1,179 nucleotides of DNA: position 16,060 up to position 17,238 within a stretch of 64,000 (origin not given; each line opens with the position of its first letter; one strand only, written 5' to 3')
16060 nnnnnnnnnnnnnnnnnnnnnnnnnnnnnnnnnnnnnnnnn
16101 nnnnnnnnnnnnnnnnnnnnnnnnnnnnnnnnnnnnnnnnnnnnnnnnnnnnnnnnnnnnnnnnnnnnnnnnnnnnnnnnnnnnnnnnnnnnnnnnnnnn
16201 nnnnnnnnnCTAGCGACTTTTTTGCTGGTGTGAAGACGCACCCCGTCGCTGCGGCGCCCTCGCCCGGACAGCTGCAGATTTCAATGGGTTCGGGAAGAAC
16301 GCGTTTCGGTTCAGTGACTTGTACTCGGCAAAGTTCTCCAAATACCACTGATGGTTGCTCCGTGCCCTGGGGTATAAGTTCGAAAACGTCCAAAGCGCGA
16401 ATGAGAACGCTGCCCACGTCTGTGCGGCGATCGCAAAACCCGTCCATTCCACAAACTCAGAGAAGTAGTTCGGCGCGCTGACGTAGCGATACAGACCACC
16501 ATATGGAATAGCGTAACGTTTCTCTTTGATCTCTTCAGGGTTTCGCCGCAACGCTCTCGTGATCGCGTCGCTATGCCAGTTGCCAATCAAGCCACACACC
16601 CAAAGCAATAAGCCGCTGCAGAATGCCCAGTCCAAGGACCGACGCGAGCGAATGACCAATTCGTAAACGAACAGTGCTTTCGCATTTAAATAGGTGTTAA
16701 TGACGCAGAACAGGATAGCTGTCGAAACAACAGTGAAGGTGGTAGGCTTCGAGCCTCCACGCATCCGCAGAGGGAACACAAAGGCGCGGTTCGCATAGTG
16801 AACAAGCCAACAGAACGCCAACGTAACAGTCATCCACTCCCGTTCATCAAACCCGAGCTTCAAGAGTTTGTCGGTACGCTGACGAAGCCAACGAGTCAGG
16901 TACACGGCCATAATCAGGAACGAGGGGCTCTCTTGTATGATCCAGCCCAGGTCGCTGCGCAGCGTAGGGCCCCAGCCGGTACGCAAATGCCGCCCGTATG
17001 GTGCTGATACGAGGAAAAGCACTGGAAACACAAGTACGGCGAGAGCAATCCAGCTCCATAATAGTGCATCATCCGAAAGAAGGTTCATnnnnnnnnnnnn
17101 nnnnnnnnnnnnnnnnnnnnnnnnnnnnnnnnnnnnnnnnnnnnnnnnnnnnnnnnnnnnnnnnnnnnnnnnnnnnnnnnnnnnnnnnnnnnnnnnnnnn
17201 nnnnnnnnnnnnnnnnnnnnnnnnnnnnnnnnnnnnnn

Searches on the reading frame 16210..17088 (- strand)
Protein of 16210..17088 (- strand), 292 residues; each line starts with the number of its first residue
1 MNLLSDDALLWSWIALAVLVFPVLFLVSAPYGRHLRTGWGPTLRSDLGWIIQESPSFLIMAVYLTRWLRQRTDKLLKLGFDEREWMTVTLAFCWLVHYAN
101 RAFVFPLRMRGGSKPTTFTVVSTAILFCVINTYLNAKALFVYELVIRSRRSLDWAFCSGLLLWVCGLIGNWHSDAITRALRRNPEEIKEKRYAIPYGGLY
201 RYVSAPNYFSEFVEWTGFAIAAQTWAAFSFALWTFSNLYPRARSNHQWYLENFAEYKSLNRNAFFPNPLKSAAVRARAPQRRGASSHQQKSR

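Call 60: search_protein_families(library=pfam, proteins=[window:16210-17088:-], max_evalue=0.001)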
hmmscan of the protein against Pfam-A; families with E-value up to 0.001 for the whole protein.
window:16210-17088:- (292 aa): 3 families
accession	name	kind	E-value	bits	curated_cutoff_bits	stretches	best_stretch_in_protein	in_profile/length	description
PF02544.21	Steroid_dh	-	5.3e-33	114.6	22.6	1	117-266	4-147/150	3-oxo-5-alpha-steroid 4-dehydrogenase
PF06966.17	DUF1295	-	6.5e-08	32.8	20.4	1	141-226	105-188/235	Protein of unknown function (DUF1295)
PF04191.18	PEMT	-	0.00013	22.8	25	1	177-238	21-86/105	Phospholipid methyltransferase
